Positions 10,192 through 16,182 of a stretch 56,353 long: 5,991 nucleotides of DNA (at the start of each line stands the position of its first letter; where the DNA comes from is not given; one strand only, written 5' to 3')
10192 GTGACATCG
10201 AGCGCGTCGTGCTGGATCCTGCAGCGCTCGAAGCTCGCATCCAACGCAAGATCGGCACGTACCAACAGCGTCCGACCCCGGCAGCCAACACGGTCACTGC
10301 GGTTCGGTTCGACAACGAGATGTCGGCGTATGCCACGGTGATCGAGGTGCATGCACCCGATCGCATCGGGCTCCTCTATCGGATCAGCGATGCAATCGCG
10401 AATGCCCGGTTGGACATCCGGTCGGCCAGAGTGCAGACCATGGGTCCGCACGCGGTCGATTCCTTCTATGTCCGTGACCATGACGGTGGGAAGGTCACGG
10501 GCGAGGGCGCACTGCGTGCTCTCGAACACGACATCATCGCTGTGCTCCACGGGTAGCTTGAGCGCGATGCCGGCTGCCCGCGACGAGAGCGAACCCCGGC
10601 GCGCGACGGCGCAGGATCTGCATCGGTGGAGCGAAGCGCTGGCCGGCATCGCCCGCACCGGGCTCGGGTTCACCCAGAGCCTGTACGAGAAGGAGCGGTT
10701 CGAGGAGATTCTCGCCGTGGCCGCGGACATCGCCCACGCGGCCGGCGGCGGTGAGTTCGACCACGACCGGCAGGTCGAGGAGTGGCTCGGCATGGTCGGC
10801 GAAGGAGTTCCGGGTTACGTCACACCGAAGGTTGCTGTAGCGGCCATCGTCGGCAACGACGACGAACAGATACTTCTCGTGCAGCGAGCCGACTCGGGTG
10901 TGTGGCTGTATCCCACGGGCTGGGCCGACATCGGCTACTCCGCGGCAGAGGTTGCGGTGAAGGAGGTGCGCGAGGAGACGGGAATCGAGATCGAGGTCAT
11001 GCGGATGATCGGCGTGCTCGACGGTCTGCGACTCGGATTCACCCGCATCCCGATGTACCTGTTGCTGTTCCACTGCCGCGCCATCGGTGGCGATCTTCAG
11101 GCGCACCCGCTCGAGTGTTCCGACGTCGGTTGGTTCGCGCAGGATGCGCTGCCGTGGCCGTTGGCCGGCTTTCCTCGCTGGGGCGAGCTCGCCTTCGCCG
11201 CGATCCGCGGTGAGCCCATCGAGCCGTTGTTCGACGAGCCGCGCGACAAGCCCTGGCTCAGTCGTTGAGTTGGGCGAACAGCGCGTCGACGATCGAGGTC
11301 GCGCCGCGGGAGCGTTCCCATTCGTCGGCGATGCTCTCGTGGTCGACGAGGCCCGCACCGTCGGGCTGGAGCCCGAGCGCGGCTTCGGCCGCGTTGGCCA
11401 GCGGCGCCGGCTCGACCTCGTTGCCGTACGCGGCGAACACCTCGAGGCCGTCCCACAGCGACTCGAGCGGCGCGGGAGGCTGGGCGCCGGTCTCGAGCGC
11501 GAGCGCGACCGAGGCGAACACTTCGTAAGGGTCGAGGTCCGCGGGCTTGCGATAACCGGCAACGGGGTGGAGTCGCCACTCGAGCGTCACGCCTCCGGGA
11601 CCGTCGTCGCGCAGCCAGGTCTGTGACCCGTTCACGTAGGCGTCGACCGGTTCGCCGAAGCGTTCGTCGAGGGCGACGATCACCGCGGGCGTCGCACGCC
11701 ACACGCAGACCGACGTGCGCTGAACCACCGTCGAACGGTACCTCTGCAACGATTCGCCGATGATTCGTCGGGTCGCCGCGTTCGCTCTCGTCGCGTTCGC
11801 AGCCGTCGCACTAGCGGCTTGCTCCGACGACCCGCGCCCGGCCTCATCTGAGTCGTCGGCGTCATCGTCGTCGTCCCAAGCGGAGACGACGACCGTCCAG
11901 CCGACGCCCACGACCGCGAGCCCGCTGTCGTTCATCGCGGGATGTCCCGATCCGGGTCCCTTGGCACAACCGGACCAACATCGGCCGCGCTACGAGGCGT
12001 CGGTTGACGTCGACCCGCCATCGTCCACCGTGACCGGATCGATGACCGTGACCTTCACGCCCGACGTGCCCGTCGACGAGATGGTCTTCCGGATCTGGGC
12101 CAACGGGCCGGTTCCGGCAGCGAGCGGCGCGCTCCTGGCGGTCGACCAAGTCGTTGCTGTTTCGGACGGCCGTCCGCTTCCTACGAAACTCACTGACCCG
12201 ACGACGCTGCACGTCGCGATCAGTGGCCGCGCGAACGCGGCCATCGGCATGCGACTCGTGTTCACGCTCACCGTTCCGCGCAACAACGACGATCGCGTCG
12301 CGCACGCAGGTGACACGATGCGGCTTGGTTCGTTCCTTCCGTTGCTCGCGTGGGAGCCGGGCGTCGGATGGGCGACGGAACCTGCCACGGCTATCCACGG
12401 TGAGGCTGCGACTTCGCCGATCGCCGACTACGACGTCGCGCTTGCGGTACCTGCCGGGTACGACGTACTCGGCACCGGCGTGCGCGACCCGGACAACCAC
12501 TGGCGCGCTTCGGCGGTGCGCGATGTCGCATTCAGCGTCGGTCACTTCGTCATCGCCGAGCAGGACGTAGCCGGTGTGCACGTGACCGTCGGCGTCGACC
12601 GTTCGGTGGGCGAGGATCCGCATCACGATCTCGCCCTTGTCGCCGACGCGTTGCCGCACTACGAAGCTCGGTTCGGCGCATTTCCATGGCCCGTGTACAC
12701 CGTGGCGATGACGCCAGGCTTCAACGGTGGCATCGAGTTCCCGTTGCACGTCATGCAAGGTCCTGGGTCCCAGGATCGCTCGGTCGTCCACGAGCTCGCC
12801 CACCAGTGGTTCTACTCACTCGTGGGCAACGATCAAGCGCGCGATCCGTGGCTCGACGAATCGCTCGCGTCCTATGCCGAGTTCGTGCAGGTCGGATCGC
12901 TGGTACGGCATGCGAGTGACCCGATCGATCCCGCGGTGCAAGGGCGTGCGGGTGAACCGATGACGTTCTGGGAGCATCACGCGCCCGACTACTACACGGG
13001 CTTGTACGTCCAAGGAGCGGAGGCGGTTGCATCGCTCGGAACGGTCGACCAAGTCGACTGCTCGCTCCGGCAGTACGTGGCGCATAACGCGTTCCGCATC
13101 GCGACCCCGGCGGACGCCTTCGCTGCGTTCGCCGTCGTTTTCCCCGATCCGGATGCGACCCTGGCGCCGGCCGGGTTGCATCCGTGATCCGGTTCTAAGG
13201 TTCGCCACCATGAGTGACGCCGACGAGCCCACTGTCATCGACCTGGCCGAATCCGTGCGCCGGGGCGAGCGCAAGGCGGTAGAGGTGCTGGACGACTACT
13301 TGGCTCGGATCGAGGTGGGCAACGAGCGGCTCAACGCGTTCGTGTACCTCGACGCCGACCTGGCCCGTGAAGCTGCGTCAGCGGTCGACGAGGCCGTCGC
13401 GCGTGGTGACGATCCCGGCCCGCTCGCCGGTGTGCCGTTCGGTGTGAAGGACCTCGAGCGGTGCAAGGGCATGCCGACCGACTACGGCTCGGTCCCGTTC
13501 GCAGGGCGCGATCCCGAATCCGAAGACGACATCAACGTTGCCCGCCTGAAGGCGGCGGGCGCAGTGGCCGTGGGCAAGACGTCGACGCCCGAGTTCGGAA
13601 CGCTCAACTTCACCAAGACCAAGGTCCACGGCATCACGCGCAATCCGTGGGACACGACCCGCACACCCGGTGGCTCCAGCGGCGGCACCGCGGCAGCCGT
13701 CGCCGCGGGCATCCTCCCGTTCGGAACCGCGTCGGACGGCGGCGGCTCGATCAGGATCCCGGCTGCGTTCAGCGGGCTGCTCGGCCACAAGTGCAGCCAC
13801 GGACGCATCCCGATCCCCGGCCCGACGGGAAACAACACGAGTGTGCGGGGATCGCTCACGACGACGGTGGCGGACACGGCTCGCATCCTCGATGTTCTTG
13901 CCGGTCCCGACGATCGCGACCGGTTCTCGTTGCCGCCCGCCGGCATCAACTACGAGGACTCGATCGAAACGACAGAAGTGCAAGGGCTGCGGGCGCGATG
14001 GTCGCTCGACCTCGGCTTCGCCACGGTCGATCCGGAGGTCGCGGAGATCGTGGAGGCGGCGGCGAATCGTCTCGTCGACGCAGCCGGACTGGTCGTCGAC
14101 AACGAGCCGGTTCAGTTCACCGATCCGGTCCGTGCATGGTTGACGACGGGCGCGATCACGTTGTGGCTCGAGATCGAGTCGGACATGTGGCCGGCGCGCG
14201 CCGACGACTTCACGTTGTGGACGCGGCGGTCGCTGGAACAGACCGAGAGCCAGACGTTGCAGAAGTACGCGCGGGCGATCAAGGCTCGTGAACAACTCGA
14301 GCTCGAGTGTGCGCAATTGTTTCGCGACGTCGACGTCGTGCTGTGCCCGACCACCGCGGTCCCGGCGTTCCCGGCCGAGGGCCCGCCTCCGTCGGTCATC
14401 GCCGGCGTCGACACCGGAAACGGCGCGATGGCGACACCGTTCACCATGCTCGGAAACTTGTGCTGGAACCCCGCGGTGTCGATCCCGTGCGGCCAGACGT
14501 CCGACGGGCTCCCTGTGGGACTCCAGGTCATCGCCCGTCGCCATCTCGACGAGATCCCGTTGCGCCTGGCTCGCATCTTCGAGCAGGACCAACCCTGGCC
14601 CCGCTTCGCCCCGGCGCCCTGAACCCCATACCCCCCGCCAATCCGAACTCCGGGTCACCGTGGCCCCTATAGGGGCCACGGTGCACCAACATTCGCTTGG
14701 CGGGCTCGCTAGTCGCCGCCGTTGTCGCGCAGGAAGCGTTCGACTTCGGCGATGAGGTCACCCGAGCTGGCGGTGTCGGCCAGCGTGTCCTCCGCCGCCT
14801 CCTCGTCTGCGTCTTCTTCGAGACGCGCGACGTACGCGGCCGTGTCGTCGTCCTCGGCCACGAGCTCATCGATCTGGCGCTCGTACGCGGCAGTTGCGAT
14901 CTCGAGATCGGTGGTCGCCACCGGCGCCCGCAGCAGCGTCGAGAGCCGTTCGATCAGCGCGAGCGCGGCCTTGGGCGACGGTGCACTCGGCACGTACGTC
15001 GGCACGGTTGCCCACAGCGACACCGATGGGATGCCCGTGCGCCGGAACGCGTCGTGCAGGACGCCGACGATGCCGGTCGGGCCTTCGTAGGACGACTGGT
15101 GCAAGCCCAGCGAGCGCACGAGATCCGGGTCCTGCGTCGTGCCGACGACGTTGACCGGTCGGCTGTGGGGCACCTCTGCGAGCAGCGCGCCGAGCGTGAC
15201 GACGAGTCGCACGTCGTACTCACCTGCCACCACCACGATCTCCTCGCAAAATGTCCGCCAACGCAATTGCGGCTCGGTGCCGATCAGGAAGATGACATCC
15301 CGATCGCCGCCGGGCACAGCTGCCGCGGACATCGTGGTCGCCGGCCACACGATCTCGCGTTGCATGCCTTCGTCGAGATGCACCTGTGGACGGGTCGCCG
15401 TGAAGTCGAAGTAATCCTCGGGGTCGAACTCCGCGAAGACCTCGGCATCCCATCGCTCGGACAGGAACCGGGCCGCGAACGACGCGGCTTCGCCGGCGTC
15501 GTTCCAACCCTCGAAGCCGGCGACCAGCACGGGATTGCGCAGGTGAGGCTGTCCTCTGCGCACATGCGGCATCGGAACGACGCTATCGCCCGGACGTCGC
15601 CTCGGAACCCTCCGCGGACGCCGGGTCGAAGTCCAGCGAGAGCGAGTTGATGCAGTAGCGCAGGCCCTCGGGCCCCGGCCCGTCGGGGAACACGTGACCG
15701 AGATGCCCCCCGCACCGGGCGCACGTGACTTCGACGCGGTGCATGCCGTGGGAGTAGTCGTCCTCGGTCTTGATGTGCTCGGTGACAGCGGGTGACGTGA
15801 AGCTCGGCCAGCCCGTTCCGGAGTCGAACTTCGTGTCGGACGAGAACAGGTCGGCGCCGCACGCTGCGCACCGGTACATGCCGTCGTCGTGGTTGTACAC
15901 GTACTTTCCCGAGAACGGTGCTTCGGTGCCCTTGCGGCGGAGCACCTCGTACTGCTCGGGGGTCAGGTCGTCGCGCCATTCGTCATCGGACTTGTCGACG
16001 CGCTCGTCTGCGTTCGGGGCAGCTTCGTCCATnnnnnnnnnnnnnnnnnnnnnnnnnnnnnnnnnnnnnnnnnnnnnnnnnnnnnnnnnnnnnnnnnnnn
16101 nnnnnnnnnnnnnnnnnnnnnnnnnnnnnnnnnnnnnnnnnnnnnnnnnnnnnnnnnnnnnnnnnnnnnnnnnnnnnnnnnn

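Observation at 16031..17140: In-frame TGA at the redox motif of a ResA/TlpA-like protein: probable selenocysteine (W-A-S-W-U-G-C) with a SECIS-like hairpin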

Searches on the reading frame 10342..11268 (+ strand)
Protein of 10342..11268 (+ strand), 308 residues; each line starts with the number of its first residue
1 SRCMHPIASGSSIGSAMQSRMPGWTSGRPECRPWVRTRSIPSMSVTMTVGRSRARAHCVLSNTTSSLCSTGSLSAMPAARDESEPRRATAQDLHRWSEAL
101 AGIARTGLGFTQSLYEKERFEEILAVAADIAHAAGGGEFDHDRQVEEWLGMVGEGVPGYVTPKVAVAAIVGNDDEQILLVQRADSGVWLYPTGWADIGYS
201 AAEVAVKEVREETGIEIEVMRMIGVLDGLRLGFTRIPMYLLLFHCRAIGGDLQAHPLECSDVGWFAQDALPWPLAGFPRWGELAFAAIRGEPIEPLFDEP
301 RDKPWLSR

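Call 23: search_protein_families(library=ncbifam, proteins=[window:10342-11268:+], max_evalue=0.00001)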
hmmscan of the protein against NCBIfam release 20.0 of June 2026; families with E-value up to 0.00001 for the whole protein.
window:10342-11268:+ (308 aa): 4 families
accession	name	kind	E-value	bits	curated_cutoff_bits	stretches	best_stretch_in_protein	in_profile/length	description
NF006961.0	PRK09438.1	equivalog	1.1e-06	28.2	103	1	165-220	10-66/151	dihydroneopterin triphosphate diphosphatase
TIGR00586.1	mutt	equivalog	2.3e-06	27.6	97.9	1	164-267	7-108/129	8-oxo-dGTP diphosphatase MutT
NF001299.0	PRK00241.1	equivalog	4.7e-06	26.3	158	1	162-271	132-239/263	NAD(+) diphosphatase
NF007834.0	PRK10546.1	equivalog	7.7e-06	25.8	156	0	166-275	7-115/135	pyrimidine (deoxy)nucleoside triphosphate diphosphatase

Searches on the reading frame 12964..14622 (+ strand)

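Call 23: search_protein_families(library=ncbifam, proteins=[window:12964-14622:+], max_evalue=0.00001)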
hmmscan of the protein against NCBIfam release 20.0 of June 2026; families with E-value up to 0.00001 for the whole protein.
window:12964-14622:+ (552 aa): 26 families (the best 25 are shown)
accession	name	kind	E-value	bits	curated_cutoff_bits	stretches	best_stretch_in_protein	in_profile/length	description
NF004815.0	PRK06169.1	equivalog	2.9e-113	378.9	506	1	82-550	3-466/471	amidase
NF005450.0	PRK07042.1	equivalog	9.1e-90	301.3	458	1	90-544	8-453/464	amidase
NF004717.0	PRK06061.1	equivalog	3.6e-82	276.6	498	1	83-549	11-473/483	amidase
NF005686.0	PRK07486.1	subfamily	7.2e-78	262.4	465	1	91-548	16-478/486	amidase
NF004816.0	PRK06170.1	equivalog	8.7e-78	262.1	503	1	84-542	7-481/493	amidase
NF005687.0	PRK07487.1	subfamily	9.6e-75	252.1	428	1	92-542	11-455/468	amidase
NF009119.0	PRK12470.1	equivalog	3.2e-71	240.7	498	1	90-550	10-459/462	amidase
NF006631.0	PRK09201.1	equivalog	1.6e-66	225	461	1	87-542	5-454/466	AtzE family amidohydrolase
TIGR02715.1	amido_AtzE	subfamily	2.8e-66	224.3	425.75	1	91-541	2-446/452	AtzE family amidohydrolase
NF005899.0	PRK07869.1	equivalog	1.8e-62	211.7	418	1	91-549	17-468/471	amidase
NF005688.0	PRK07488.1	equivalog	6e-60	203.5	532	1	83-541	5-464/474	indoleacetamide hydrolase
NF005099.0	PRK06529.1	equivalog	2.3e-58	198.1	505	2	93-468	8-384/484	amidase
TIGR00132.1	gatA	equivalog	2.1e-57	194.9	481.1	2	96-373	3-277/466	Asp-tRNA(Asn)/Glu-tRNA(Gln) amidotransferase subunit GatA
NF004766.0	PRK06102.1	equivalog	2.6e-53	181.8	559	1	88-540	7-448/455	amidase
NF005460.0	PRK07056.1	subfamily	8e-53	180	447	1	86-541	5-451/457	amidase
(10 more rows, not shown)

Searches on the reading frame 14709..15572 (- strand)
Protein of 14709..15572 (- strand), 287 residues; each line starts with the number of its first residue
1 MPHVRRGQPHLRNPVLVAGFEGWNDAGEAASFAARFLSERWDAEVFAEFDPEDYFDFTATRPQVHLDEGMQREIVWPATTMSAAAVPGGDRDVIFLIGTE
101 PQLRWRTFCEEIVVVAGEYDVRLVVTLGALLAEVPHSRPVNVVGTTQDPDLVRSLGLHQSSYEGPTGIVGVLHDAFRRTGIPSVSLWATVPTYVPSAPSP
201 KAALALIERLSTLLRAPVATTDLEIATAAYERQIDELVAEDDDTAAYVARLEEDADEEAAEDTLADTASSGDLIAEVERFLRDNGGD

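Call 23: search_protein_families(library=ncbifam, proteins=[window:14709-15572:-], max_evalue=0.00001)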
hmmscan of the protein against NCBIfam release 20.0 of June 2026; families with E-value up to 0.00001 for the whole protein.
window:14709-15572:- (287 aa): 1 family
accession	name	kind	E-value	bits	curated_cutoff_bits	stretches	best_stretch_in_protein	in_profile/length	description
TIGR00162.1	TIGR00162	hypoth_equivalog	4.7e-11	42.6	200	1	10-236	17-235/260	proteasome assembly chaperone family protein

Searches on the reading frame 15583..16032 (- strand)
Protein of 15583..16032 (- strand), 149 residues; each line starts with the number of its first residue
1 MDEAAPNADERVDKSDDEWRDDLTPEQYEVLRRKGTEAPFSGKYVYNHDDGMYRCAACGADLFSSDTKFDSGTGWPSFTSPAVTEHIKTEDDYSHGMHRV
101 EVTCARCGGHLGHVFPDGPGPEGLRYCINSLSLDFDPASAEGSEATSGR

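Call 9: search_protein_families(library=pfam, proteins=[window:15583-16032:-], max_evalue=0.01)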
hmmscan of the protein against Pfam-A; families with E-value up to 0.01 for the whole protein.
window:15583-16032:- (149 aa): 4 families
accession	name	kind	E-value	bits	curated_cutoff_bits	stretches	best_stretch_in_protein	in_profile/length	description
PF01641.26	SelR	-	4.5e-52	175.3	24.9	1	23-137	1-116/116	SelR domain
PF24046.1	At4g08330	-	0.0017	18.8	27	0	97-120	74-97/129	At4g08330 beta-tent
PF03226.21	Yippee-Mis18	-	0.0025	18.4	26.6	1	53-134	3-89/108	Yippee zinc-binding/DNA-binding /Mis18, centromere assembly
PF08271.17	Zn_Ribbon_TF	-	0.0044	17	29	0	44-76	11-41/43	TFIIB zinc-binding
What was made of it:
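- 15583..16032 (-): msrB (methionine-R-sulfoxide reductase), divergent, with its start codon overlapping the ATG at 16031. This is lineage-specific context, not a part of the family. Pfam SelR 4.5e-52 (call 9).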

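Call 26: find_encoding_contigs(protein=window:15583-16032:-, flank=10000, max_places=4)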
Protein window:15583-16032:- (149 aa): 6 contigs read that carry it; 4 places shown.
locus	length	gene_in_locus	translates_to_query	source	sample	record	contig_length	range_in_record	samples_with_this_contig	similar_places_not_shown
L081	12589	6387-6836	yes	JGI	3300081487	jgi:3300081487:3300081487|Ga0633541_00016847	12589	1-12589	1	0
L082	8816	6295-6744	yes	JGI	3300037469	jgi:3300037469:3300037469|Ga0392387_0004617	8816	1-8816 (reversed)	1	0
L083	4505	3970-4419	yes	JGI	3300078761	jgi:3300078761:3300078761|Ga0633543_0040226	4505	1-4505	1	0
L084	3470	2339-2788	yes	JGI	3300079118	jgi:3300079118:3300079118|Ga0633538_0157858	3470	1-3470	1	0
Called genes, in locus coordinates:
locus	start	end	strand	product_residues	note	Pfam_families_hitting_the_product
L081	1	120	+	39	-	?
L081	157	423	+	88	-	-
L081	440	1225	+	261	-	PF00106:adh_short, PF08659:KR, PF23441:SDR (faint), PF13561:adh_short_C2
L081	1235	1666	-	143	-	PF00484:Pro_CA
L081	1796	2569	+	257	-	PF18029:Glyoxalase_6 (faint), PF22677:Ble-like_N (faint), PF00903:Glyoxalase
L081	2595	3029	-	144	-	PF13480:Acetyltransf_6 (faint), PF00583:Acetyltransf_1, PF13673:Acetyltransf_10, PF13508:Acetyltransf_7, PF14542:Acetyltransf_CG (weak), PF08445:FR47 (weak)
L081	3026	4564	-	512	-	PF00571:CBS, PF00285:Citrate_synt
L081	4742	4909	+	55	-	-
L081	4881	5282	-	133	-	PF20212:DUF6572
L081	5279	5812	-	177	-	-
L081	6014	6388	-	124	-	-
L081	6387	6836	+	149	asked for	PF01641:SelR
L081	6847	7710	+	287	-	PF09754:PAC2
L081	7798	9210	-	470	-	PF01425:Amidase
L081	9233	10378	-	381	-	PF01433:Peptidase_M1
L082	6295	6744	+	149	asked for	PF01641:SelR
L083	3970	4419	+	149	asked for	PF01641:SelR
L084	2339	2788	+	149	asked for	PF01641:SelR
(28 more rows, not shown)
